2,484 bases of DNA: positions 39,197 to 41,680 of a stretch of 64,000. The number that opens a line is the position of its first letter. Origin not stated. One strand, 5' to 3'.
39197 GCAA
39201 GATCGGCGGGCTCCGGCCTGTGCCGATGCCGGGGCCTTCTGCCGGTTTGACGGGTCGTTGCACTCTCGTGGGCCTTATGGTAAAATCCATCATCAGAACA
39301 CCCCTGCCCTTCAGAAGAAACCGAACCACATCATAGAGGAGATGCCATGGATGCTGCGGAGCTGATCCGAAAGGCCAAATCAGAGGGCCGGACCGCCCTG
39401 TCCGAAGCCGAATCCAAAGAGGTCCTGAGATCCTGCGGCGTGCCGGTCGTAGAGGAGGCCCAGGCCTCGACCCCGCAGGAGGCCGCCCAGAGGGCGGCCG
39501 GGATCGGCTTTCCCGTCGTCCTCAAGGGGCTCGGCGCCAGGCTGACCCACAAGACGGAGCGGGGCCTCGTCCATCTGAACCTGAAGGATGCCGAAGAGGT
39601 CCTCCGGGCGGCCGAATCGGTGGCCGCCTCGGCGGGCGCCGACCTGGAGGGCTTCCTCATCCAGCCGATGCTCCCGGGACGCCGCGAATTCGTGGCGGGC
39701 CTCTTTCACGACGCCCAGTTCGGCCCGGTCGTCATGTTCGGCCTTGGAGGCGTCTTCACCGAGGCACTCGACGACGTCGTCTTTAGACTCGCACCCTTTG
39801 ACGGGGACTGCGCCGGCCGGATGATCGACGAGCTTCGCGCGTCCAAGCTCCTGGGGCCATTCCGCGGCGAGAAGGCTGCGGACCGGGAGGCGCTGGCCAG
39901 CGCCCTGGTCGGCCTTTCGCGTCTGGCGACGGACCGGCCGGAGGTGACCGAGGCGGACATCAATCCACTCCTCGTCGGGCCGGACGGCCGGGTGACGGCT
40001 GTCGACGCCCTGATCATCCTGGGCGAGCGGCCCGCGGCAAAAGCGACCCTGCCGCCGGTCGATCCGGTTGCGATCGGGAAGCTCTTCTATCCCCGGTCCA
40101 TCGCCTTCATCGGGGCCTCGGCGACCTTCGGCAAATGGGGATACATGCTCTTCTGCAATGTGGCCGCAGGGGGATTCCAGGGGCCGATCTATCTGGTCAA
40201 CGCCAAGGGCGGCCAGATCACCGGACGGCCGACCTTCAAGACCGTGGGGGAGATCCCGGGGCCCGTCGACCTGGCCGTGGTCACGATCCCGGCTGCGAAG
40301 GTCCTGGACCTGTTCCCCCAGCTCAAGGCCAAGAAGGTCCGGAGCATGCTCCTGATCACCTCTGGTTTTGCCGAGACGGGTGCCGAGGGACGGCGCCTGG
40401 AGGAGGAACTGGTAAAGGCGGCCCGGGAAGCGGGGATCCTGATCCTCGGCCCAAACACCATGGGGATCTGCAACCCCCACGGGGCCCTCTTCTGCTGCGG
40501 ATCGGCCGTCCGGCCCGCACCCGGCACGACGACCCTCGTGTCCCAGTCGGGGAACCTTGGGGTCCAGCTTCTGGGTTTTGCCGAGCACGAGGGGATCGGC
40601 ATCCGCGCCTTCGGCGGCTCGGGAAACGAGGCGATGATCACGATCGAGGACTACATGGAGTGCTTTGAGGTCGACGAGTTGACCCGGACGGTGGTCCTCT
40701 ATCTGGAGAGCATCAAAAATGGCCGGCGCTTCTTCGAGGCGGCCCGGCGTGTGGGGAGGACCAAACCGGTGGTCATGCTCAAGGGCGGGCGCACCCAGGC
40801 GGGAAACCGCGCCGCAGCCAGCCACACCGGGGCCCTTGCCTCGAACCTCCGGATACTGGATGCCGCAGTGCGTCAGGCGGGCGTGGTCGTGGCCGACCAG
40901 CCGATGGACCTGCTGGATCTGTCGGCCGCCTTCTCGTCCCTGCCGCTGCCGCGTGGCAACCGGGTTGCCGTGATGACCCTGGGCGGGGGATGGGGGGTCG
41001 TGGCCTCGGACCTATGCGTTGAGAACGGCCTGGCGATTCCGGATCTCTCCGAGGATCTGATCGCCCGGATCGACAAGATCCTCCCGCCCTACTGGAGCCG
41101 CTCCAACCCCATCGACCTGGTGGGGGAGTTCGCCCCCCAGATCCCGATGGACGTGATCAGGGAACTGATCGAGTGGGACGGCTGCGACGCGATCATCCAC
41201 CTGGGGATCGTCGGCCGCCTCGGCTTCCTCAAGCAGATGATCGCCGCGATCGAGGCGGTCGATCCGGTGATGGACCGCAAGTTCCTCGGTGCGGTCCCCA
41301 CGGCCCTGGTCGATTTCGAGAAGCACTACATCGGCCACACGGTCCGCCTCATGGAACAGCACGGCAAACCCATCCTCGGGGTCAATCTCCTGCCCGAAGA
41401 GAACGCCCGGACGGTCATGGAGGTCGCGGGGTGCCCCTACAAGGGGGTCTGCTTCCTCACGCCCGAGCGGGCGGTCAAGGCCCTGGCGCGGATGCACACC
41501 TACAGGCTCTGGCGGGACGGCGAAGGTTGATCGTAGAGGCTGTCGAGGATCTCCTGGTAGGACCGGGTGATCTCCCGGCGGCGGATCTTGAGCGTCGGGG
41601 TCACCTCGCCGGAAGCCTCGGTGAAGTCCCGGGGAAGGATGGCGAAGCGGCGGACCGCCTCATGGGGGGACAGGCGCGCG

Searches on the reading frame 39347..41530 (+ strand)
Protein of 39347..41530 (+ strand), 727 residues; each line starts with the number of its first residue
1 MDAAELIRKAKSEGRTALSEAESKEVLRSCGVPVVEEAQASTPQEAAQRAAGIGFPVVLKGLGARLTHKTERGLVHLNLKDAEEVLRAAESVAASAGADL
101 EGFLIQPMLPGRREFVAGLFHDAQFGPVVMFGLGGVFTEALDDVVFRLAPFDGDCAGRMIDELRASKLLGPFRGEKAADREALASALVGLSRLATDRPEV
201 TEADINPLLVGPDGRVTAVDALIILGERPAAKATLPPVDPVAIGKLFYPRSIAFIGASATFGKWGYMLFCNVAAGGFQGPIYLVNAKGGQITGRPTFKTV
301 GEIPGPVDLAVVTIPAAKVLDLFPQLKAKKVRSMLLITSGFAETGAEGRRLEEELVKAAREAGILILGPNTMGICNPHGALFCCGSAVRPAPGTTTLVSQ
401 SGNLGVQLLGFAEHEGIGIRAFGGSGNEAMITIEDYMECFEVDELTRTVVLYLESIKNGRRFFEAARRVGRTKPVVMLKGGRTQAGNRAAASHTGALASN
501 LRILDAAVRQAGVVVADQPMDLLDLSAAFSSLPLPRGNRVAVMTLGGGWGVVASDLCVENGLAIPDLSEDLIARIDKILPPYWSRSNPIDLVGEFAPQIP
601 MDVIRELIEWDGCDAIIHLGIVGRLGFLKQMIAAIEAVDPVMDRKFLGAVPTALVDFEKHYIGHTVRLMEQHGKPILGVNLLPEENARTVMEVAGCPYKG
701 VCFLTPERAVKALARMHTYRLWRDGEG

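Call 73: search_protein_families(library=pfam, proteins=[window:39347-41530:+], max_evalue=0.001)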
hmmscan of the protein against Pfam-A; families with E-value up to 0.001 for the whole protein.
window:39347-41530:+ (727 aa): 5 families
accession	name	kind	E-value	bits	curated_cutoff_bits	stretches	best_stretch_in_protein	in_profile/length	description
PF13549.11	ATP-grasp_5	-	4.5e-69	232.6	27.6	1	9-225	1-221/221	ATP-grasp domain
PF13607.11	Succ_CoA_lig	-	3.4e-46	156.9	27.4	1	392-529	1-138/138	Succinyl-CoA ligase like flavodoxin domain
PF13380.12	CoA_binding_2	-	6e-19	69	22.8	1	250-376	1-115/116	CoA binding domain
PF19045.5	Ligase_CoA_2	-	2.1e-08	34.8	23.7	1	540-609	1-70/162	Ligase-CoA domain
PF02629.25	CoA_binding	-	5.8e-05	24.2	22.3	1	249-340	3-97/97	CoA binding domain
